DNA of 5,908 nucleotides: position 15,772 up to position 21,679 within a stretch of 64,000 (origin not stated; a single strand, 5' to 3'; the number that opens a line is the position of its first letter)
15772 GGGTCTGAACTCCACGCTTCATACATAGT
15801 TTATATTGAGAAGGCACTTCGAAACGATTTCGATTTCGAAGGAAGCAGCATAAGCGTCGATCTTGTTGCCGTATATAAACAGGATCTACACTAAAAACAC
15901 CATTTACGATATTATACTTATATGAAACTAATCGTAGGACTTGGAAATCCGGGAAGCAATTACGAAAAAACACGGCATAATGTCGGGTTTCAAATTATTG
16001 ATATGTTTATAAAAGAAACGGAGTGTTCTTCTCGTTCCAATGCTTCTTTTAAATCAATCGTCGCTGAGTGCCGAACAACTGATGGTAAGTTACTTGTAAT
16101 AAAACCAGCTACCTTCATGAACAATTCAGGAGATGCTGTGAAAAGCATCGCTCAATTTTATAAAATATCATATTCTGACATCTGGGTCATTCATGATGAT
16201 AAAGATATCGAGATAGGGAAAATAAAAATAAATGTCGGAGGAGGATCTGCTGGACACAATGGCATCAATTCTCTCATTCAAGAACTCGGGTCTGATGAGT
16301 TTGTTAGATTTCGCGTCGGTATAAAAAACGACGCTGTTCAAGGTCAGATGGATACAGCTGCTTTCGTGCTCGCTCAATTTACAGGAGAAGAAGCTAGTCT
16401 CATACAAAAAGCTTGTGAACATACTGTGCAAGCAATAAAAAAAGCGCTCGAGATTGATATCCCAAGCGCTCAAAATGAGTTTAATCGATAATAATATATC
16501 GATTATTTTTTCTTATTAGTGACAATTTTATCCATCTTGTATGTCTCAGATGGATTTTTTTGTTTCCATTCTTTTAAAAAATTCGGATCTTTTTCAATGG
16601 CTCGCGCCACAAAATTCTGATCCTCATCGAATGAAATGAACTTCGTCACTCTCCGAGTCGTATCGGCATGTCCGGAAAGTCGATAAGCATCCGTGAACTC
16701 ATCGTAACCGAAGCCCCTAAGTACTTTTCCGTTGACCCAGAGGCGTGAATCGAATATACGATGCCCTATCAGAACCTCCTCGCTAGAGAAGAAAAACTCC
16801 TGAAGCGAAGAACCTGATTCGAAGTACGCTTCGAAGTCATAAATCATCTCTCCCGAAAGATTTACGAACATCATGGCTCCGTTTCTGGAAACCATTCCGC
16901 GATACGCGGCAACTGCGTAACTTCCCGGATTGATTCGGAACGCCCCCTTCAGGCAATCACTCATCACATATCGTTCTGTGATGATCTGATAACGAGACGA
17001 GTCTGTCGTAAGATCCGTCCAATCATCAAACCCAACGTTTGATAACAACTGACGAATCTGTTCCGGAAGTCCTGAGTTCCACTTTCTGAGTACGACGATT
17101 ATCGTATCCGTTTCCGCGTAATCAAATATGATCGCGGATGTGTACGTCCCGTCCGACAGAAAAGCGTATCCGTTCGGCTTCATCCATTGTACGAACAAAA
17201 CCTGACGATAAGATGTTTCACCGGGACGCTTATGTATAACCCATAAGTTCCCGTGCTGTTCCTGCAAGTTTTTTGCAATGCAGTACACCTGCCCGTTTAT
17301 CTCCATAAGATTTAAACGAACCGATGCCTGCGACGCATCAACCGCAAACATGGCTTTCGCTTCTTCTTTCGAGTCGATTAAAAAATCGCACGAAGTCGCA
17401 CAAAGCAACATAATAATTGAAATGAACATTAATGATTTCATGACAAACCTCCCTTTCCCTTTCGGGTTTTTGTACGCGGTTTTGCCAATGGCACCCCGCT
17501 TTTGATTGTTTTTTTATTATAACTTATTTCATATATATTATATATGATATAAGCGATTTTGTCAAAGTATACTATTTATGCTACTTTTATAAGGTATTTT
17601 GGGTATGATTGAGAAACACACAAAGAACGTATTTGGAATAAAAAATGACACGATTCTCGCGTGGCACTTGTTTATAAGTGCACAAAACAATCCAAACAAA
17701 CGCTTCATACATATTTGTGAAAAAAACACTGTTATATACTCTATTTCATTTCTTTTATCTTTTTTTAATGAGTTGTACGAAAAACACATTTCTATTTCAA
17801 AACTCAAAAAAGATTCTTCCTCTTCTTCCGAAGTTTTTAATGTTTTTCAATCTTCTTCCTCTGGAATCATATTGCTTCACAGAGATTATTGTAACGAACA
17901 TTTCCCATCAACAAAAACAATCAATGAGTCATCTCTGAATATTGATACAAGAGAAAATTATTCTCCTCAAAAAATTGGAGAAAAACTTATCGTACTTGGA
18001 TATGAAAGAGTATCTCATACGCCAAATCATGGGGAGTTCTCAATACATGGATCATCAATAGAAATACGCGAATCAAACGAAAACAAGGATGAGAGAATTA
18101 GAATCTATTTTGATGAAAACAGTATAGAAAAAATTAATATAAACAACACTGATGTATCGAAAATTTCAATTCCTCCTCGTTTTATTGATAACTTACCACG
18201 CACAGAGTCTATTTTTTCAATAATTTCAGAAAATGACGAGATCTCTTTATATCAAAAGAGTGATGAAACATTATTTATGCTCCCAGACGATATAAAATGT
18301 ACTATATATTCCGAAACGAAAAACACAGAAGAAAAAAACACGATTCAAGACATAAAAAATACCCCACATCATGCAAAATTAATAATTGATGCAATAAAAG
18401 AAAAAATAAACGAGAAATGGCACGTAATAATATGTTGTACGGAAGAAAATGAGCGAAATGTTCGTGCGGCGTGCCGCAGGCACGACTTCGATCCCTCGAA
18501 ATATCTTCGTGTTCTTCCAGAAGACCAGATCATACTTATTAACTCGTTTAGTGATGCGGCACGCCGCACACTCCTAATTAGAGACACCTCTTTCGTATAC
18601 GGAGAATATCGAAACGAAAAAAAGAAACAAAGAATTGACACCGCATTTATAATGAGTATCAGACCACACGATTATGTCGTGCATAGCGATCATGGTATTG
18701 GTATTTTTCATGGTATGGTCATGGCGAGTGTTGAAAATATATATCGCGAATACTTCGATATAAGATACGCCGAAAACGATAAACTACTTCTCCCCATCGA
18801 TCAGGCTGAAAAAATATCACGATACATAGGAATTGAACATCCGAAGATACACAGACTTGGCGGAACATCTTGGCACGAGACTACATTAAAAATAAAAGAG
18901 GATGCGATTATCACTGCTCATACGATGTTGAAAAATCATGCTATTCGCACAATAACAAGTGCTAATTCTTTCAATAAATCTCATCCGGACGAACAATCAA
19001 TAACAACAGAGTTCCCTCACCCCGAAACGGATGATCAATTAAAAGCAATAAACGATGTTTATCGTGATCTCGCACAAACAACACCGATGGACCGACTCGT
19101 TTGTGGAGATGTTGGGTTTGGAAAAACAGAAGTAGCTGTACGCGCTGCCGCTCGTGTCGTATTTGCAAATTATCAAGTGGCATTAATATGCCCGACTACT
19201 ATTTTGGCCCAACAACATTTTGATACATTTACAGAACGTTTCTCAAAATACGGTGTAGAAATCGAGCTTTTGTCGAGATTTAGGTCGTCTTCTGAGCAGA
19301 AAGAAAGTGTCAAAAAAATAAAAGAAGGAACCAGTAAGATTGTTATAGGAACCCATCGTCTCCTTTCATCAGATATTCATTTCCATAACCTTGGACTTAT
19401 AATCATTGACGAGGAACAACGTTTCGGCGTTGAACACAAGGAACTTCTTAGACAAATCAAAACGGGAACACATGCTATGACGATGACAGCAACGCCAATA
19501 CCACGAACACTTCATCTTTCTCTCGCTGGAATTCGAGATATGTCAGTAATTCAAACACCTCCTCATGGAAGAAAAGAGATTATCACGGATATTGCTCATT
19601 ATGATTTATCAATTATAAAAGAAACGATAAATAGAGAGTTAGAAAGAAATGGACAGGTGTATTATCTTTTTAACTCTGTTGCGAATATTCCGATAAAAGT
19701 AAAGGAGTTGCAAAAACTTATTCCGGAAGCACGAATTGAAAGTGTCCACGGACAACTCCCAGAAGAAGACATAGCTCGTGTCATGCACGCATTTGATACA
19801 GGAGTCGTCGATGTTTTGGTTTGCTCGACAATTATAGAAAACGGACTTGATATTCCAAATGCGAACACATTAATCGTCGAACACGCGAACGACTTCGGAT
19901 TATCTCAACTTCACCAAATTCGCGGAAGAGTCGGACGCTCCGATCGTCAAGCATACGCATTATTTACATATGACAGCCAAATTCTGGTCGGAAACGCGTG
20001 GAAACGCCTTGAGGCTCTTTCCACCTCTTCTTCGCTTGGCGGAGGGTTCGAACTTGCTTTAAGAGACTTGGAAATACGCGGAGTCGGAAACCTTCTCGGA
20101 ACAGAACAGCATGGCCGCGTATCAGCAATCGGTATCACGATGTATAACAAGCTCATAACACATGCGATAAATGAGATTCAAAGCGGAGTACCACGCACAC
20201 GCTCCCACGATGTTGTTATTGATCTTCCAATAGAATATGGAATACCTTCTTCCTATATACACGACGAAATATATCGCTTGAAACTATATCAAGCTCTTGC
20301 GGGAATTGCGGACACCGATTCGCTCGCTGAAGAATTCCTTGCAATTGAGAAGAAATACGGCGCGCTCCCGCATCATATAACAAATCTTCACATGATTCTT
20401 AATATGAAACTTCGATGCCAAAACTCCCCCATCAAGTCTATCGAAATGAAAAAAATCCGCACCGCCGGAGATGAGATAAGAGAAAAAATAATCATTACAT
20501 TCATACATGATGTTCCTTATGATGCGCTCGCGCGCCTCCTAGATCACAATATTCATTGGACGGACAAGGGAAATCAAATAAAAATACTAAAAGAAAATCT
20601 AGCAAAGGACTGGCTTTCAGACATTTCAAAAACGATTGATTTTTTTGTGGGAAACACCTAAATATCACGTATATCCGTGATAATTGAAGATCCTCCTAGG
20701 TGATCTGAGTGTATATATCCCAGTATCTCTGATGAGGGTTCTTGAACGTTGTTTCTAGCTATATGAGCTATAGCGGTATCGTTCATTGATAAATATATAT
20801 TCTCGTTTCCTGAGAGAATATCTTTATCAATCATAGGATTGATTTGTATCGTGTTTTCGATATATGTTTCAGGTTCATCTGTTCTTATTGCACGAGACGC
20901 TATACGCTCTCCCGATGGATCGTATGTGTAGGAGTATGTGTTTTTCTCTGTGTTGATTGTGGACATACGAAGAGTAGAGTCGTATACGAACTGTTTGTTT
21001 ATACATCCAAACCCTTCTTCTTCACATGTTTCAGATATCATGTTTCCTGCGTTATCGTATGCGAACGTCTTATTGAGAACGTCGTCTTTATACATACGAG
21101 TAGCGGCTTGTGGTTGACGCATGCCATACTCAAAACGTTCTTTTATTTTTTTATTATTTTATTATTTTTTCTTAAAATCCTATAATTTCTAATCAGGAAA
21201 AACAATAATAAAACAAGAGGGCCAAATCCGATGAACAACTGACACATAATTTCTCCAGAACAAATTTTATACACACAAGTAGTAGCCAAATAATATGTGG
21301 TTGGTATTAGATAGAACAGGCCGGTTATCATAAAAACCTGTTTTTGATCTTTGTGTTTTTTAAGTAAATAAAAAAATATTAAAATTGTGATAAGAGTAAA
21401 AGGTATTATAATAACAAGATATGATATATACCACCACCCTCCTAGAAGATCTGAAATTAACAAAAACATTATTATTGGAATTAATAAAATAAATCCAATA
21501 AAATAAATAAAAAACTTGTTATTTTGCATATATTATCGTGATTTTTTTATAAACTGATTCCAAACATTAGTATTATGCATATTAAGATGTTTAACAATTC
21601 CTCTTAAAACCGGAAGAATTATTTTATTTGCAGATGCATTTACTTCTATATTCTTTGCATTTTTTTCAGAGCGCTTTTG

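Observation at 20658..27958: RHS polymorphic toxin locus: secreted 2141-aa RHS protein with a C-terminal alpha/beta-hydrolase (GxSxG) tip, coupled multi-TM candidate immunity gene, and a tip-less orphan core fragment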

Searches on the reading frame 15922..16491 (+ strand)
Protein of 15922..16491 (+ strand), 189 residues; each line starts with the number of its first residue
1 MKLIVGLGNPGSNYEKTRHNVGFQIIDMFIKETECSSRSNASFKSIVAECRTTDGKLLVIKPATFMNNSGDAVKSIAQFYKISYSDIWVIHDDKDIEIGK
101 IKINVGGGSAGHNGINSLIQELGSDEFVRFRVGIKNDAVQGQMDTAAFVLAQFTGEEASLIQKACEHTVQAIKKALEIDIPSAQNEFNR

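Call 48: search_protein_families(library=pfam, proteins=[window:15922-16491:+], max_evalue=0.00001)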
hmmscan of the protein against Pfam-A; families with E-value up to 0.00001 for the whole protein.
window:15922-16491:+ (189 aa): 1 family
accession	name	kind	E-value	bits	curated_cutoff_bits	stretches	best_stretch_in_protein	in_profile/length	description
PF01195.25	Pept_tRNA_hydro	-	2.1e-59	200.9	27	1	3-188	1-183/183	Peptidyl-tRNA hydrolase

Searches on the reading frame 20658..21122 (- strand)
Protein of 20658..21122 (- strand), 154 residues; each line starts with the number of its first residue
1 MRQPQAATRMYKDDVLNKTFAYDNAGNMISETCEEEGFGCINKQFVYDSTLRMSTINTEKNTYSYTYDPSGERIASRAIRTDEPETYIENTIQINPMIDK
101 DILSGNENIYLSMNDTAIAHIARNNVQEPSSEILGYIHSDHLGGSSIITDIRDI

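Call 3: search_protein_families(library=pfam, proteins=[window:20658-21122:-], max_evalue=0.1)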
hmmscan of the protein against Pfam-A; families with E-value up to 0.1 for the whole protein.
window:20658-21122:- (154 aa): 2 families
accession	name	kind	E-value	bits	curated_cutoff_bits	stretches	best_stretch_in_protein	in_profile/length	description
PF05593.20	RHS_repeat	-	0.00013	22.7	22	0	19-32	19-32/38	RHS Repeat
PF12930.12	DUF3836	-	0.041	14.2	25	1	21-95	25-94/127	Family of unknown function (DUF3836)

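Call 7: search_protein_families(library=ncbifam, proteins=[window:20658-21122:-], max_evalue=1)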
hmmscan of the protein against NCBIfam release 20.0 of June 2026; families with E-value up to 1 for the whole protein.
window:20658-21122:- (154 aa): 2 families
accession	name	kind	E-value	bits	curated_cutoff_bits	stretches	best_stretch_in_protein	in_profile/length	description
TIGR01643.1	YD_repeat_2x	repeat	0.00026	21.4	15.8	1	55-75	10-30/42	YD repeat-containing protein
NF010087.0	PRK13572.1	equivalog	0.01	14.5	580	1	20-83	94-156/435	anthranilate synthase component I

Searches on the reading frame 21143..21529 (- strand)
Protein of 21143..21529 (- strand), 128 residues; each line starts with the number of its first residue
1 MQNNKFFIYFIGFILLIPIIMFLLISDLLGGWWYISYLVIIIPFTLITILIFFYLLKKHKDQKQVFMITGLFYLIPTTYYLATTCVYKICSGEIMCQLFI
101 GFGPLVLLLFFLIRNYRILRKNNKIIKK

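Call 3: search_protein_families(library=pfam, proteins=[window:21143-21529:-], max_evalue=0.1)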
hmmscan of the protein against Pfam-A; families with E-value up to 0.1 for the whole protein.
window:21143-21529:- (128 aa): 1 family
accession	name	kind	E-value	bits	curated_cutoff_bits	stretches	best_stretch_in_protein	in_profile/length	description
PF05915.17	TMEM_230_134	-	0.016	15.8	26.8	1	36-82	53-99/119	Transmembrane proteins 230/134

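Call 7: search_protein_families(library=ncbifam, proteins=[window:21143-21529:-], max_evalue=1)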
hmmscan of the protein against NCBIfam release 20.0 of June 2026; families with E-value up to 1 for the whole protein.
window:21143-21529:- (128 aa): 0 families

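Call 30: find_homologous_proteins(query=window:21143-21529:-, max_evalue=0.01)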
Query window:21143-21529:- (128 aa): 1 proteins with E <= 0.01 among 84 candidates.
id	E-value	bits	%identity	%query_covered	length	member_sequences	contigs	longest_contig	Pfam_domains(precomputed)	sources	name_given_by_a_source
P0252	1.4e-74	266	100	100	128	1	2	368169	-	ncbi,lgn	-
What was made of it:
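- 21143..21529 (-): 128-aa polytopic membrane ORF, candidate cognate immunity gene. ORFan in 5.8 billion proteins (call 30).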

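Call 31: find_encoding_contigs(protein=P0252, flank=10000, max_places=4)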
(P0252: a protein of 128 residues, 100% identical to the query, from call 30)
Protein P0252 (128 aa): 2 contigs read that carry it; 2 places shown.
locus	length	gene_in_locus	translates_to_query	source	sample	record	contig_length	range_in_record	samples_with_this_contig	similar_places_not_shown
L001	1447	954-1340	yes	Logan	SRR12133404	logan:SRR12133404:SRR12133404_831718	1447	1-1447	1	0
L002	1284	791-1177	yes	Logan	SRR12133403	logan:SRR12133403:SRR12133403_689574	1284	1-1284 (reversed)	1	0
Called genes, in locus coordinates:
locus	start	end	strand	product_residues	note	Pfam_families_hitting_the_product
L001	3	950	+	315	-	?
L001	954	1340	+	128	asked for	-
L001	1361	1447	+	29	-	?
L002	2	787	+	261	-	?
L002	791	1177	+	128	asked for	-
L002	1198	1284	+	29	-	?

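Call 78: predict_structure(protein=window:21146-21529:-)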
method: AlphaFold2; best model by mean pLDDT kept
length: 128 residues; sequences in the alignment: 1
mean_pLDDT: 70.3   pTM: 0.41
mean pLDDT of the five models: 70.3, 69.3, 68.4, 65.1, 61.8
residues with pLDDT >= 90: 0; 70-90: 75; 50-70: 46; < 50: 7
segments of 3 or more residues with pLDDT < 50: 1-3, 96-99
pLDDT, mean of each block of 10 residues (from residue 1): 62 74 67 70 78 74 69 69 70 57 70 80 73
secondary structure, 60 per line:
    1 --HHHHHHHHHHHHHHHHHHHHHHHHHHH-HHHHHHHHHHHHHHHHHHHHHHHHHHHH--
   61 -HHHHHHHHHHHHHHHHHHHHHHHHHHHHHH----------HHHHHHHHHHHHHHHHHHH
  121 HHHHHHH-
elements in order: H3-29 H31-58 H62-91 H102-127
